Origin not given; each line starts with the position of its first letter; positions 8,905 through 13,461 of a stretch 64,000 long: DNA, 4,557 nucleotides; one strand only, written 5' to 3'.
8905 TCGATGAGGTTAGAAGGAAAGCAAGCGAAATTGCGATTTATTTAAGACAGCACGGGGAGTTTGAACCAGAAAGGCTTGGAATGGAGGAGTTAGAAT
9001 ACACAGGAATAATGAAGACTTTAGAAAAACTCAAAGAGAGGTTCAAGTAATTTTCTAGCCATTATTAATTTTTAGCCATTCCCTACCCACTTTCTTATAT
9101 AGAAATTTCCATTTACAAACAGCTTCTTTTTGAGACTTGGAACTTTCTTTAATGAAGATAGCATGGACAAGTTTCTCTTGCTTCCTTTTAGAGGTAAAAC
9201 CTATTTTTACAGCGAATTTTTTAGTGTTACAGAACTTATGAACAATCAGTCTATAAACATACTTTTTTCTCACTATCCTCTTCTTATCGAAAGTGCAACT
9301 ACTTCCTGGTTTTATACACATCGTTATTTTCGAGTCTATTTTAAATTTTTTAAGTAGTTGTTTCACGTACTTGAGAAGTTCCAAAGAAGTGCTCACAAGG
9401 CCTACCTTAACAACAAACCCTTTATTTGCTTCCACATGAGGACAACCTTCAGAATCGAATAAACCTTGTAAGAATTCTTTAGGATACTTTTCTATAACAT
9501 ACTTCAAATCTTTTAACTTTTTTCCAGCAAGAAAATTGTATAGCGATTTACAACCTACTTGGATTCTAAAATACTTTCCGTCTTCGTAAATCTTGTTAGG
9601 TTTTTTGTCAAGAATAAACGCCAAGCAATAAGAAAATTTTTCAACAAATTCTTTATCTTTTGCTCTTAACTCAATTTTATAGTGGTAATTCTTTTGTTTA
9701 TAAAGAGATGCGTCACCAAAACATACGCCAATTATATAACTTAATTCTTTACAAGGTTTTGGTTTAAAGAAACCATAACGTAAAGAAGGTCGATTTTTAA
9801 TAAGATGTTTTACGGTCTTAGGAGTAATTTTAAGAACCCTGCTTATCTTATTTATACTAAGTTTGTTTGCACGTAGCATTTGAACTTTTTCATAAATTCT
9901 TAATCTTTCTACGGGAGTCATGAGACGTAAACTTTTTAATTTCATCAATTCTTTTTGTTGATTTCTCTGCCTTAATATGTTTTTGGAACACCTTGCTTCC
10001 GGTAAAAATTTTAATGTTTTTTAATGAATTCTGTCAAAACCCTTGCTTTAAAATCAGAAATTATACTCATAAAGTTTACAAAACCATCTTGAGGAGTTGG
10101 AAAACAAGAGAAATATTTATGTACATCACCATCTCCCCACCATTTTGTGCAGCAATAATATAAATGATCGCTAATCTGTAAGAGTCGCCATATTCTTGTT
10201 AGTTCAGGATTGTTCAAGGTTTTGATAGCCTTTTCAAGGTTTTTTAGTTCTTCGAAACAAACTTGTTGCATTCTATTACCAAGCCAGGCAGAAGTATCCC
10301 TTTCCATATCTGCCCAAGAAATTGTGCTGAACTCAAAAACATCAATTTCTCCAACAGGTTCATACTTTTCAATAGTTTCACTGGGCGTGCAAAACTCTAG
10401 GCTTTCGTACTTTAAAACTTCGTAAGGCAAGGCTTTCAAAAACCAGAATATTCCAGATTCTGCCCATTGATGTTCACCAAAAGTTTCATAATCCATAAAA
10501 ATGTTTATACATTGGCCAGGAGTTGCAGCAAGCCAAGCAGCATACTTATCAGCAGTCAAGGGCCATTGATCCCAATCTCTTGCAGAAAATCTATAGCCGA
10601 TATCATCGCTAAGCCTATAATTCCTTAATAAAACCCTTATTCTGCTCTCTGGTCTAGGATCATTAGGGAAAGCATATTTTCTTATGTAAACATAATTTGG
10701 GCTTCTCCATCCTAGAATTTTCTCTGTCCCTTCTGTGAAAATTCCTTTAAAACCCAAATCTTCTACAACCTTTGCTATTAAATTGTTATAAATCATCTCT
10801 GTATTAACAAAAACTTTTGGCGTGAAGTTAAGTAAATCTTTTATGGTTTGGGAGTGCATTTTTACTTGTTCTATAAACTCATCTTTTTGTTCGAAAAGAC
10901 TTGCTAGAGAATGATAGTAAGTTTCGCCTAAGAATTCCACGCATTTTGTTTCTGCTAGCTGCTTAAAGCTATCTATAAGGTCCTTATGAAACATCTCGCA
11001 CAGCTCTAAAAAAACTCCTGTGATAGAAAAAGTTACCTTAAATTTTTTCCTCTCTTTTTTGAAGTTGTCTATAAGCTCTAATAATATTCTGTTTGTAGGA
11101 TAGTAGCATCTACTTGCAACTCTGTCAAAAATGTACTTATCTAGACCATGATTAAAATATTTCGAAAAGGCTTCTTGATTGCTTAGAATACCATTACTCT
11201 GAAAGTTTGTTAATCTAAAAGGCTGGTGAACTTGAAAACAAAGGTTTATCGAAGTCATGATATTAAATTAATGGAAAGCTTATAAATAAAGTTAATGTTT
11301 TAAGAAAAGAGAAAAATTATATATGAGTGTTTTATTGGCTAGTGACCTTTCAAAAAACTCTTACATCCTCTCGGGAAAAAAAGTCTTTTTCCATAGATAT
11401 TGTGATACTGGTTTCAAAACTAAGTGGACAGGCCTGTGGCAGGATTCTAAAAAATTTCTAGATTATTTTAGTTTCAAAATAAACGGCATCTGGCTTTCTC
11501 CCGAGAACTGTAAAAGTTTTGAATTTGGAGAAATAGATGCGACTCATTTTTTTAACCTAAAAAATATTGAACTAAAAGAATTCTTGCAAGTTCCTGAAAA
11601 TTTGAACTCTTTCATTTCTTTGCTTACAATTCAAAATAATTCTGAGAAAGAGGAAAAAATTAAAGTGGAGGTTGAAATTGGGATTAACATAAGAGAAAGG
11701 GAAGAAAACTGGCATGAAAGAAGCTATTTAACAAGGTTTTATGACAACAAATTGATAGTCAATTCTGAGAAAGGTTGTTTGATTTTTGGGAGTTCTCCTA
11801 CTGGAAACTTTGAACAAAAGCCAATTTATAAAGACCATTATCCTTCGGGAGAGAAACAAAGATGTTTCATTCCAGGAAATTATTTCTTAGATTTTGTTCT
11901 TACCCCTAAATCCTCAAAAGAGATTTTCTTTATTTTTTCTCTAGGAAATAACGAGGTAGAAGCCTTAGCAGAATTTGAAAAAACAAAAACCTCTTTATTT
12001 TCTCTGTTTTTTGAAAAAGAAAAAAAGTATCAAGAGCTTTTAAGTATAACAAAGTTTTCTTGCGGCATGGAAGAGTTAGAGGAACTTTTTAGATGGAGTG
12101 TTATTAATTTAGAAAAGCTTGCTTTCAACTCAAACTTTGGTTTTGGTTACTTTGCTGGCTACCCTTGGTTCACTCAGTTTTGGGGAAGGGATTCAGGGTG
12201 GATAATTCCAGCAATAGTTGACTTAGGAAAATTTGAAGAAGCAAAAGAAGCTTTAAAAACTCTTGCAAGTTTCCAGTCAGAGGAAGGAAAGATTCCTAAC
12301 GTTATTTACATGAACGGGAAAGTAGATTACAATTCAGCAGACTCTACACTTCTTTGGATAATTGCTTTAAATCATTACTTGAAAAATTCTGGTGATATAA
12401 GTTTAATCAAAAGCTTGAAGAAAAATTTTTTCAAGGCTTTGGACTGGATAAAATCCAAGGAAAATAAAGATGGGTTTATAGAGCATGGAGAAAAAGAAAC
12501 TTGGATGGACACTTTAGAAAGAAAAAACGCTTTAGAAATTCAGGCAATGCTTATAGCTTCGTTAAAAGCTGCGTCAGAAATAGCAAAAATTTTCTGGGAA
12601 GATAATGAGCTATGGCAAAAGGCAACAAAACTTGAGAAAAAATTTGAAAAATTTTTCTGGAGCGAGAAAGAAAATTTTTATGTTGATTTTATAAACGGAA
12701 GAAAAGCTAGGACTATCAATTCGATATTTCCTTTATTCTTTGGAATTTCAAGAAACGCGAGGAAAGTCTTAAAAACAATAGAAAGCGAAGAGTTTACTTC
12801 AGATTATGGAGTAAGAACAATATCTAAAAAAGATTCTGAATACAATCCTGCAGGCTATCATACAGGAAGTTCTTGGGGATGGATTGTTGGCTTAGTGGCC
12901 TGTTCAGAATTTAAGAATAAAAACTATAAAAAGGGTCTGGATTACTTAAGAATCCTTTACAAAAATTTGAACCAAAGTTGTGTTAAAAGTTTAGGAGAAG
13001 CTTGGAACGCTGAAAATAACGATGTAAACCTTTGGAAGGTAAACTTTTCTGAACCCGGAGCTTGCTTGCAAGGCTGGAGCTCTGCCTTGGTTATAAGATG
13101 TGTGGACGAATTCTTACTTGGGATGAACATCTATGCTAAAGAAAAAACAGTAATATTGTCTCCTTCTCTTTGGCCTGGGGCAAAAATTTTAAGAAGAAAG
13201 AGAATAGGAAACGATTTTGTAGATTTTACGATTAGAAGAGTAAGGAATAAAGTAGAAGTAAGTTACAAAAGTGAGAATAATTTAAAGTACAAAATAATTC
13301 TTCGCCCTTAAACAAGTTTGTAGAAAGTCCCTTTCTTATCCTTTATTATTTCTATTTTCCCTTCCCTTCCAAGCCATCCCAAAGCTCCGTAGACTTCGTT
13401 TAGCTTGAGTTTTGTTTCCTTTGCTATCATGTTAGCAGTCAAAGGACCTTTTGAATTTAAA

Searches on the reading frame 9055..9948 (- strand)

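Call 28: search_protein_families(library=pfam, proteins=[window:9055-9948:-], max_evalue=0.01)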
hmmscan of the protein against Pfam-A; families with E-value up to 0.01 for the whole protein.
window:9055-9948:- (297 aa): 2 families
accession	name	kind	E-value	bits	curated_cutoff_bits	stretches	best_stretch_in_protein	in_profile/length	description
PF14528.11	LAGLIDADG_3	-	1e-17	64.6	22.5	1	157-234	4-77/82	LAGLIDADG-like domain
PF14527.11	LAGLIDADG_WhiA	-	0.00078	20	23.2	0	157-209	2-51/93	WhiA LAGLIDADG-like domain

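Call 54: search_protein_families(library=ncbifam, proteins=[window:9055-9948:-], max_evalue=0.00001)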
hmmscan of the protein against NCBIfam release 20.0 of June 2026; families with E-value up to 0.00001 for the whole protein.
window:9055-9948:- (297 aa): 1 family
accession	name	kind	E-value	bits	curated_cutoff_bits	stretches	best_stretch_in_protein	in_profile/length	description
NF011418.0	PRK14845.1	equivalog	1.3e-06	26.5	756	1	87-274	157-320/1049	translation initiation factor IF-2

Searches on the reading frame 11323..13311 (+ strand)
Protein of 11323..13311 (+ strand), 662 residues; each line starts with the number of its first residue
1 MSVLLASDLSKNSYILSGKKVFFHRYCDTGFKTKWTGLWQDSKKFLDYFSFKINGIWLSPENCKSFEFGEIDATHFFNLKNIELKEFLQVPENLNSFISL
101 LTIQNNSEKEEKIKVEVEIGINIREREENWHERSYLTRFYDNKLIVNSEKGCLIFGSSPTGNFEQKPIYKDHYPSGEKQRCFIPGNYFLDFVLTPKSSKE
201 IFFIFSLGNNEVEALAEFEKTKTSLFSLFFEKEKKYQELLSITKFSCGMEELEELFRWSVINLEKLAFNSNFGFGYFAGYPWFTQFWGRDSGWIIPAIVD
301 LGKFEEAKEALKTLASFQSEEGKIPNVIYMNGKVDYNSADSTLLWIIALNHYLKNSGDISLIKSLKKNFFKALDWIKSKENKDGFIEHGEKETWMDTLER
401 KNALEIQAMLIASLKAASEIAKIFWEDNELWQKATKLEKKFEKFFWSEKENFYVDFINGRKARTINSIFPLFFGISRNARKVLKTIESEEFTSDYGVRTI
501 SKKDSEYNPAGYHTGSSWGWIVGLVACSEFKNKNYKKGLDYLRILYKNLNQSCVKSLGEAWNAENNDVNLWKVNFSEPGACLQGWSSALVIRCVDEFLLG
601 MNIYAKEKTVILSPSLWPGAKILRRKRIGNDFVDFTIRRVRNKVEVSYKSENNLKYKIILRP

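Call 25: find_encoding_contigs(protein=window:11323-13311:+, flank=10000, max_places=2)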
Protein window:11323-13311:+ (662 aa): 5 contigs read that carry it; 1 place shown.
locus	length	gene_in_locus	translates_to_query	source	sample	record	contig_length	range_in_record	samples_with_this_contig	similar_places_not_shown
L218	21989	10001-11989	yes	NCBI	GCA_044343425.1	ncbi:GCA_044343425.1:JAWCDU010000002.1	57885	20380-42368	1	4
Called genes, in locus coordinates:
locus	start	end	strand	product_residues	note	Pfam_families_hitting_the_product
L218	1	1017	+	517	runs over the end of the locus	PF10092:DUF2330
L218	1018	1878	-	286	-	PF01256:Carb_kinase, PF02110:HK, PF08543:Phos_pyr_kin (weak)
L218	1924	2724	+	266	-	PF01226:Form_Nir_trans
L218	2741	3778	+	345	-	PF00044:Gp_dh_N (weak), PF01113:DapB_N (faint), PF02800:Gp_dh_C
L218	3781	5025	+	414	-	PF00162:PGK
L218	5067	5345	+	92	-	PF00708:Acylphosphatase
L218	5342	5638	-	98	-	-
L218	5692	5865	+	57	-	-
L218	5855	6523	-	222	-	PF00121:TIM, PF05690:ThiG (weak)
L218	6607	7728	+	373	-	PF01950:FBPase_3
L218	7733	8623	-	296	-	PF14528:LAGLIDADG_3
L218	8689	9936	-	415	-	PF03065:Glyco_hydro_57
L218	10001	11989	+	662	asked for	PF17389:Bac_rhamnosid6H (weak), PF06202:GDE_C, PF22422:MGH1-like_GH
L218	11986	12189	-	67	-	PF10771:DUF2582, PF08221:HTH_9 (weak), PF01978:TrmB (weak)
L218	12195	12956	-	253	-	PF06560:GPI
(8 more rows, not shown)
